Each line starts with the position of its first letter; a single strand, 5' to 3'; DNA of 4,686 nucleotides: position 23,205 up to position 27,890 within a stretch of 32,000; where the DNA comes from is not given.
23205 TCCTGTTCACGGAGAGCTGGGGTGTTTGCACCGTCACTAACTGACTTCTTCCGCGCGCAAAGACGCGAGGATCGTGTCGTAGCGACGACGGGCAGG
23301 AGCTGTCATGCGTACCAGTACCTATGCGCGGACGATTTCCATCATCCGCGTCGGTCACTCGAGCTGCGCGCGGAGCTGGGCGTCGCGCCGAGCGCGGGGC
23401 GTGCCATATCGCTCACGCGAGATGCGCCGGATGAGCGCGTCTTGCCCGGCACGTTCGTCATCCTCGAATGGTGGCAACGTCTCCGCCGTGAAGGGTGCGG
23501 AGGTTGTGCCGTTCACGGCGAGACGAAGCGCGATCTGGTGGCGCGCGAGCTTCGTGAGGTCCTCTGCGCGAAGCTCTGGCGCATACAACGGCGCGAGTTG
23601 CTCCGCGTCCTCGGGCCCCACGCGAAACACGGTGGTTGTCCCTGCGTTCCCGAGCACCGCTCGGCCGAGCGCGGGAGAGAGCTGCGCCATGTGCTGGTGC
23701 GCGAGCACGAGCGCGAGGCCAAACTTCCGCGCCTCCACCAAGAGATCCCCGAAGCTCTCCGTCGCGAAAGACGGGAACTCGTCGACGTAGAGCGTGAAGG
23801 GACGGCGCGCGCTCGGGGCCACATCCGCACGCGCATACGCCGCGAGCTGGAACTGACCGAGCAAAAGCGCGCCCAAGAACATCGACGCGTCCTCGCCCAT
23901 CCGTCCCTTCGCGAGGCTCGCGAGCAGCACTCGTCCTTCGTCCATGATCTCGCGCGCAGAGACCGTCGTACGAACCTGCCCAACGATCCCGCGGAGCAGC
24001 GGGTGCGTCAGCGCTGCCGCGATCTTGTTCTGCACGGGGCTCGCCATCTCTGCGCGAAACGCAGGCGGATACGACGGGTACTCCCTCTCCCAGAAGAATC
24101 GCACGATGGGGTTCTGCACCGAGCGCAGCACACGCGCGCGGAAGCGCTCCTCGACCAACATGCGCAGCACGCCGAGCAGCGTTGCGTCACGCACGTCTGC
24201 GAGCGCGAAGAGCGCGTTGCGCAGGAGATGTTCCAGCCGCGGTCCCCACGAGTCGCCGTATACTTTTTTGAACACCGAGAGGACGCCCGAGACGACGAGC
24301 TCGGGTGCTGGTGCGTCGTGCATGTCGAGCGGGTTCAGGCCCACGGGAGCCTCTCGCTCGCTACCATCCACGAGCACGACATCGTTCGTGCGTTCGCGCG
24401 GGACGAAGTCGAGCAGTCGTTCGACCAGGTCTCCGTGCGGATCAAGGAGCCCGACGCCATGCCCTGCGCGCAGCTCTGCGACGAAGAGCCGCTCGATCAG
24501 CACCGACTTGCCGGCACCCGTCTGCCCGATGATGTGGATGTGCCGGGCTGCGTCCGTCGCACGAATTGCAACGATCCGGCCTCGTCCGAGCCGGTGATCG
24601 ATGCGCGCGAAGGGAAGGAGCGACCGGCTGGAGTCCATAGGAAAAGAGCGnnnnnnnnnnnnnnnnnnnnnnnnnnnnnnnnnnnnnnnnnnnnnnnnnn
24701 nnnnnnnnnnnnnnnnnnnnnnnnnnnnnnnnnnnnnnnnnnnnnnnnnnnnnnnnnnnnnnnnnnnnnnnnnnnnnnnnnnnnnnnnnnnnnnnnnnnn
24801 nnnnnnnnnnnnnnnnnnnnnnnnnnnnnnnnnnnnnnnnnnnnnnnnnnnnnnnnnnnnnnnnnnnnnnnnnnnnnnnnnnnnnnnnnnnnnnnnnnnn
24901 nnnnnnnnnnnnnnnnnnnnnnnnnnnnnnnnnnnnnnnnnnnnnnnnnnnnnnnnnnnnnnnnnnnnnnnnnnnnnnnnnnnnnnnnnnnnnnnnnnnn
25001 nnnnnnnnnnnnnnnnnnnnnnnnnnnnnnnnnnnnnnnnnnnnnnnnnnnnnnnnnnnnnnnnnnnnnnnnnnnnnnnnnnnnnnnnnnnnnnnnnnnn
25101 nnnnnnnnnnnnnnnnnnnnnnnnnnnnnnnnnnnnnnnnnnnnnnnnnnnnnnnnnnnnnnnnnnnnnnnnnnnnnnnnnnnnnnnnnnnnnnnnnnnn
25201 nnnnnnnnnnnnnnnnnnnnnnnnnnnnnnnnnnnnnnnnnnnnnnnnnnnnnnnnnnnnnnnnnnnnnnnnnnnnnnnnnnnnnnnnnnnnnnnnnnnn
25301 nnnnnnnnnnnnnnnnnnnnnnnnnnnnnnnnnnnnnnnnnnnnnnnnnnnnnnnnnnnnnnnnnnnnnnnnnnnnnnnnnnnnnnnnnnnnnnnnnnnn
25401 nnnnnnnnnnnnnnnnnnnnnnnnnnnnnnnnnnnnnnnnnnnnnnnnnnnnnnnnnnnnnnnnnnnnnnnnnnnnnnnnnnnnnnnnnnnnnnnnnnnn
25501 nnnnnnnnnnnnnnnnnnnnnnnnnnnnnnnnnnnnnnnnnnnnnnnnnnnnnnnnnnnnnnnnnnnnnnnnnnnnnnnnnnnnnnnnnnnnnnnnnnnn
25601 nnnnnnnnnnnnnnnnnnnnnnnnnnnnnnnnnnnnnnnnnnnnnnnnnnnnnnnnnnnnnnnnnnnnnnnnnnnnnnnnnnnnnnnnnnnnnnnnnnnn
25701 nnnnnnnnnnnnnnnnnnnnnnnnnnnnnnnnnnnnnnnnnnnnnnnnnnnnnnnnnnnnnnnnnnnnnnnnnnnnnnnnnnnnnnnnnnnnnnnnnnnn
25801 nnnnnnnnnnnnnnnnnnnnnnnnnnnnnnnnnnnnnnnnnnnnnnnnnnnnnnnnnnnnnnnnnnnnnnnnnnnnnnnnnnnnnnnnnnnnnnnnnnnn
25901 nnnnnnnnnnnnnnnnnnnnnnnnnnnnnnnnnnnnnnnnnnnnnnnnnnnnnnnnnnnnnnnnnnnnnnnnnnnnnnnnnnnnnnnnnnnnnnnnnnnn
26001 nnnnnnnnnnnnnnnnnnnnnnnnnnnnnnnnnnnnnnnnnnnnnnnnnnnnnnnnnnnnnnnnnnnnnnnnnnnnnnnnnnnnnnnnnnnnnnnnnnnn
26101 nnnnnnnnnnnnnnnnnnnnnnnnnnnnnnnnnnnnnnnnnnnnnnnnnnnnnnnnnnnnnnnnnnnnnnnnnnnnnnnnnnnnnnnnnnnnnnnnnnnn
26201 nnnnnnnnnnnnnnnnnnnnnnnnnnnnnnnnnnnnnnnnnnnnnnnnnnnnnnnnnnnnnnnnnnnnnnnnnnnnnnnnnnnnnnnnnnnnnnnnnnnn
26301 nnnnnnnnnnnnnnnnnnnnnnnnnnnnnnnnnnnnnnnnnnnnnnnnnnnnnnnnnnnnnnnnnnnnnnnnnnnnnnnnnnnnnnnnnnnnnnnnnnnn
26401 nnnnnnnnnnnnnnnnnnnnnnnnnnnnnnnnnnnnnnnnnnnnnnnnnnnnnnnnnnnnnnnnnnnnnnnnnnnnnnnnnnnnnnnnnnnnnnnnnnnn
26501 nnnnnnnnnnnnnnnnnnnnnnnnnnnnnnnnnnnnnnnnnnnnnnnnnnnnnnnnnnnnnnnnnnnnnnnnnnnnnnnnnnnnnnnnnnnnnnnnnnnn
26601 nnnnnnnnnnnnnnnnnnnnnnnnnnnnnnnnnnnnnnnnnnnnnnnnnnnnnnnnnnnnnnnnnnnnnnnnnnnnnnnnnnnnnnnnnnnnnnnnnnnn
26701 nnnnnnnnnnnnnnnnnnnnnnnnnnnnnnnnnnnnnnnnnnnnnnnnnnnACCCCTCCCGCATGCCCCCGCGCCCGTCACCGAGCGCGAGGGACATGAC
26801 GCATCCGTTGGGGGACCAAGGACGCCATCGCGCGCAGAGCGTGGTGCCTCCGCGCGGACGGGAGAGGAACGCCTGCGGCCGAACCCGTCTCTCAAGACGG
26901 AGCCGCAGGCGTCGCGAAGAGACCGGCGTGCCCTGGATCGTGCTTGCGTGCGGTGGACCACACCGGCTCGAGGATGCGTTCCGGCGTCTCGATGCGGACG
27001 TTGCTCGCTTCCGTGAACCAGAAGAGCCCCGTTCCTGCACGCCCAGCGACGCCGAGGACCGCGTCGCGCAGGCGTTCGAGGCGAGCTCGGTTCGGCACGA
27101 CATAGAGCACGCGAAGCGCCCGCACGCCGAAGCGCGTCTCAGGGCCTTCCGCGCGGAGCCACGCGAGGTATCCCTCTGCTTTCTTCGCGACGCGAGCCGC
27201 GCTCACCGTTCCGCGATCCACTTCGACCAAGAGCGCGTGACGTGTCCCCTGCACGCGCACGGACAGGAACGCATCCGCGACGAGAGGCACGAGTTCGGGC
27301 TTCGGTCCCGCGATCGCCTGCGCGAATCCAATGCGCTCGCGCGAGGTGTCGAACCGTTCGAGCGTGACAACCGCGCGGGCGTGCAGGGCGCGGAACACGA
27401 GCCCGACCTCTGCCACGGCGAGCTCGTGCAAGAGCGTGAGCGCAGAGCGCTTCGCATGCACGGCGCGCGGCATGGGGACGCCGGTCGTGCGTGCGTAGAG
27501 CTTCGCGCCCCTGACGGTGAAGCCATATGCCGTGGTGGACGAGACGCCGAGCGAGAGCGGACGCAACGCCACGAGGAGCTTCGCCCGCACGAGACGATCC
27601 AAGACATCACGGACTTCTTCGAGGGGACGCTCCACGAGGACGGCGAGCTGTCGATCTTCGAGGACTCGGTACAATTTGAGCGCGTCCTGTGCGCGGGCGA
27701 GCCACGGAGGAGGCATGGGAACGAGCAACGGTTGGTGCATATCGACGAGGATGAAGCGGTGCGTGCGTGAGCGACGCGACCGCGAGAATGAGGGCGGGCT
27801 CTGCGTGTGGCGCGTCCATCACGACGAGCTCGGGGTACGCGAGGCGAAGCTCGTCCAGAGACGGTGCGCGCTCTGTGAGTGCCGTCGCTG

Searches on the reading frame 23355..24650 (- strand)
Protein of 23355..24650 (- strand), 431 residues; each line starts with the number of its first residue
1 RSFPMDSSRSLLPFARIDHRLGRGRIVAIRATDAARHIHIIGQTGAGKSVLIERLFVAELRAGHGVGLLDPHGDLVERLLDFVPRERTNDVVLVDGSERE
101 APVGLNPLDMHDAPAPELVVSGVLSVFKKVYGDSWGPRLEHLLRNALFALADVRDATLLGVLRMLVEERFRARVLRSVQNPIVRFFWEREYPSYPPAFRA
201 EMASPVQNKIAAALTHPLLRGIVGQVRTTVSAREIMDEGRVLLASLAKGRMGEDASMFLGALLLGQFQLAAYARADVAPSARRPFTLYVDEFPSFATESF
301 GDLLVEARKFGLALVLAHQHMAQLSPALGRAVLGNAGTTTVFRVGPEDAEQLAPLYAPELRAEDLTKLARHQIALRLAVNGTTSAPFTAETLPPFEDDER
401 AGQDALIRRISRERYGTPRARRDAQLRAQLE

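Call 91: search_protein_families(library=phrogs, proteins=[window:23355-24650:-], max_evalue=0.001)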
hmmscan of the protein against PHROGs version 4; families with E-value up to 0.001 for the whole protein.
window:23355-24650:- (431 aa): 3 families
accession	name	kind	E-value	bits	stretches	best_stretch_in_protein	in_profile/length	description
phrog_5156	-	unknown function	5.6e-46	158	1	39-420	415-798/824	-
phrog_7035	-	unknown function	5.5e-11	42.5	1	255-327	463-545/969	-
phrog_2666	-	head and packaging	4.9e-07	29.8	0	26-74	312-360/555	terminase large subunit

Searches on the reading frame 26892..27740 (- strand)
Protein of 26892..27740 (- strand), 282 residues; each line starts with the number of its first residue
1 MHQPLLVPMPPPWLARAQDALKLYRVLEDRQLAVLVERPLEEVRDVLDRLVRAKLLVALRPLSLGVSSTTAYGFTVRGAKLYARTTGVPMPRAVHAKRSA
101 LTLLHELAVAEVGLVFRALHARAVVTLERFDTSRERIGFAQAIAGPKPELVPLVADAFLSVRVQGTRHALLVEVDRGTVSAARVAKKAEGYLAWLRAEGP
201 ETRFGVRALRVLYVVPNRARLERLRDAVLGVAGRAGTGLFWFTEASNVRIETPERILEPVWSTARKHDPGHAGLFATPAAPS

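Call 26: search_protein_families(library=pfam, proteins=[window:26892-27740:-], max_evalue=0.001)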
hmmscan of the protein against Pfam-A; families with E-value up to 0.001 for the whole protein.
window:26892-27740:- (282 aa): 1 family
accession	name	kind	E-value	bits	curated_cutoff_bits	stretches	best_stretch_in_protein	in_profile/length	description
PF13814.12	Replic_Relax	-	1.8e-15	58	25.3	1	23-203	6-183/191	Replication-relaxation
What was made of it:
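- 26892..27740 (-): Replic_Relax (MOBC-type) putative relaxase (backbone gene). Pfam 1.8e-15, call 26.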

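Call 91: search_protein_families(library=phrogs, proteins=[window:26892-27740:-], max_evalue=0.001)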
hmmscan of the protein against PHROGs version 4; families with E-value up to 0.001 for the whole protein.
window:26892-27740:- (282 aa): 0 families
